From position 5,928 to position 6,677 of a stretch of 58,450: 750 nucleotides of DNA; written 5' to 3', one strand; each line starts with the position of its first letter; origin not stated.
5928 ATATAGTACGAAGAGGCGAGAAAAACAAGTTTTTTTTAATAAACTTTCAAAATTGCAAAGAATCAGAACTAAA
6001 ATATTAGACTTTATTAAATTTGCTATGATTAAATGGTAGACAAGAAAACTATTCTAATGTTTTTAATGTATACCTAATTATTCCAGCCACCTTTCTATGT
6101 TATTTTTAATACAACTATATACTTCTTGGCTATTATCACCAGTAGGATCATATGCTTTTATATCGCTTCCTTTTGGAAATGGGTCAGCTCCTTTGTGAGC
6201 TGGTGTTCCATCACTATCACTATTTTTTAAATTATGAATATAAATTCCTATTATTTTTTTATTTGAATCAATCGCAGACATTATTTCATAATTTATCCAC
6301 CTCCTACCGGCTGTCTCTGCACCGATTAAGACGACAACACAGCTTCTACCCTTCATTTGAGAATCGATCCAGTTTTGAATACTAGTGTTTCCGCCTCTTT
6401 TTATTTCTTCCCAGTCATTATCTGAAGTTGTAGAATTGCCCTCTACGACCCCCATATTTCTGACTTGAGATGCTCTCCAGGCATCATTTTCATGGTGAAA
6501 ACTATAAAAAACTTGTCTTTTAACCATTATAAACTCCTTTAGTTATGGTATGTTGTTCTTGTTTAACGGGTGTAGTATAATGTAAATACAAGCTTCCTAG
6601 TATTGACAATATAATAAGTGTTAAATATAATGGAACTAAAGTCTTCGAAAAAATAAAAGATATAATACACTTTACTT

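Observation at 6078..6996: Translationally coupled multi-TM protein + ThsB-like TIR protein: candidate minimal TIR defence system with no known sensor or effector domain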

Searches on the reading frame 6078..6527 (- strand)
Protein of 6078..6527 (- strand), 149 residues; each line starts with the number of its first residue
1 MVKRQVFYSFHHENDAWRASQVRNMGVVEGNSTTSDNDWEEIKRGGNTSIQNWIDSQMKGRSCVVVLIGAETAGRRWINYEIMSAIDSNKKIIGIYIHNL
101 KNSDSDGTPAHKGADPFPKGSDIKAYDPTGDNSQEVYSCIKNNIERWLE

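Call 3: search_protein_families(library=pfam, proteins=[window:6078-6527:-], max_evalue=1)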
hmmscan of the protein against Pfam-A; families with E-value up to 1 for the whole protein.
window:6078-6527:- (149 aa): 2 families
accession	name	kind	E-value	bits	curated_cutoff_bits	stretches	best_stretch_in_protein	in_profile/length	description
PF08937.16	ThsB_TIR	-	2.3e-27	95.7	21.2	1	7-101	1-99/100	Thoeris protein ThsB, TIR-like domain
PF13676.11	TIR_2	-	5.9e-05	24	28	1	6-99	1-93/122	TIR domain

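Call 4: search_protein_families(library=padloc, proteins=[window:6078-6527:-], max_evalue=1)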
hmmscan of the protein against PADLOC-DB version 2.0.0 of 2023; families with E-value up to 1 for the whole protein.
window:6078-6527:- (149 aa): 5 families
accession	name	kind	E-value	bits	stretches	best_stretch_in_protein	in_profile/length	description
PDLC00433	ThsB1|ThsB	-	6.4e-59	196.6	1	3-149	2-155/164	TIR-like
PDLC04688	PDC-M50B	-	1.4e-51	173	1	3-148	2-152/162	-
PDLC00431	ThsB1|ThsB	-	1.1e-49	166.9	1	3-149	2-154/162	TIR-like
PDLC00418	ThsB1|ThsB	-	2.1e-10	38.7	1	3-104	4-107/155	TIR-like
PDLC00429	ThsB1|ThsB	-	2.1e-05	22.6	1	47-110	51-115/167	TIR-like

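Call 5: search_protein_families(library=ncbifam, proteins=[window:6078-6527:-], max_evalue=1)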
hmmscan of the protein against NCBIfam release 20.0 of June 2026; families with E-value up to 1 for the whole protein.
window:6078-6527:- (149 aa): 0 families

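Call 42: search_solved_structures(query=window:6078-6527:-, max_evalue=0.01, show_alignments=2)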
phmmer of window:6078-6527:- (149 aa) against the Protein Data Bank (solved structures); distinct sequences matched with E-value up to 0.01: 3.
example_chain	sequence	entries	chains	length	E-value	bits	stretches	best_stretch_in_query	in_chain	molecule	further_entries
8wcf_A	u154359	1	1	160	3.2e-37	131.1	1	2-149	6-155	Molecular chaperone Tir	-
9b7d_A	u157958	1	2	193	1.2e-16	64.3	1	3-118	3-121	Putative cyclic ADP-D-ribose synthase ThsB1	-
6lhy_A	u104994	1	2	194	1.3e-16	64.2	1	4-118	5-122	DUF1863 domain-containing protein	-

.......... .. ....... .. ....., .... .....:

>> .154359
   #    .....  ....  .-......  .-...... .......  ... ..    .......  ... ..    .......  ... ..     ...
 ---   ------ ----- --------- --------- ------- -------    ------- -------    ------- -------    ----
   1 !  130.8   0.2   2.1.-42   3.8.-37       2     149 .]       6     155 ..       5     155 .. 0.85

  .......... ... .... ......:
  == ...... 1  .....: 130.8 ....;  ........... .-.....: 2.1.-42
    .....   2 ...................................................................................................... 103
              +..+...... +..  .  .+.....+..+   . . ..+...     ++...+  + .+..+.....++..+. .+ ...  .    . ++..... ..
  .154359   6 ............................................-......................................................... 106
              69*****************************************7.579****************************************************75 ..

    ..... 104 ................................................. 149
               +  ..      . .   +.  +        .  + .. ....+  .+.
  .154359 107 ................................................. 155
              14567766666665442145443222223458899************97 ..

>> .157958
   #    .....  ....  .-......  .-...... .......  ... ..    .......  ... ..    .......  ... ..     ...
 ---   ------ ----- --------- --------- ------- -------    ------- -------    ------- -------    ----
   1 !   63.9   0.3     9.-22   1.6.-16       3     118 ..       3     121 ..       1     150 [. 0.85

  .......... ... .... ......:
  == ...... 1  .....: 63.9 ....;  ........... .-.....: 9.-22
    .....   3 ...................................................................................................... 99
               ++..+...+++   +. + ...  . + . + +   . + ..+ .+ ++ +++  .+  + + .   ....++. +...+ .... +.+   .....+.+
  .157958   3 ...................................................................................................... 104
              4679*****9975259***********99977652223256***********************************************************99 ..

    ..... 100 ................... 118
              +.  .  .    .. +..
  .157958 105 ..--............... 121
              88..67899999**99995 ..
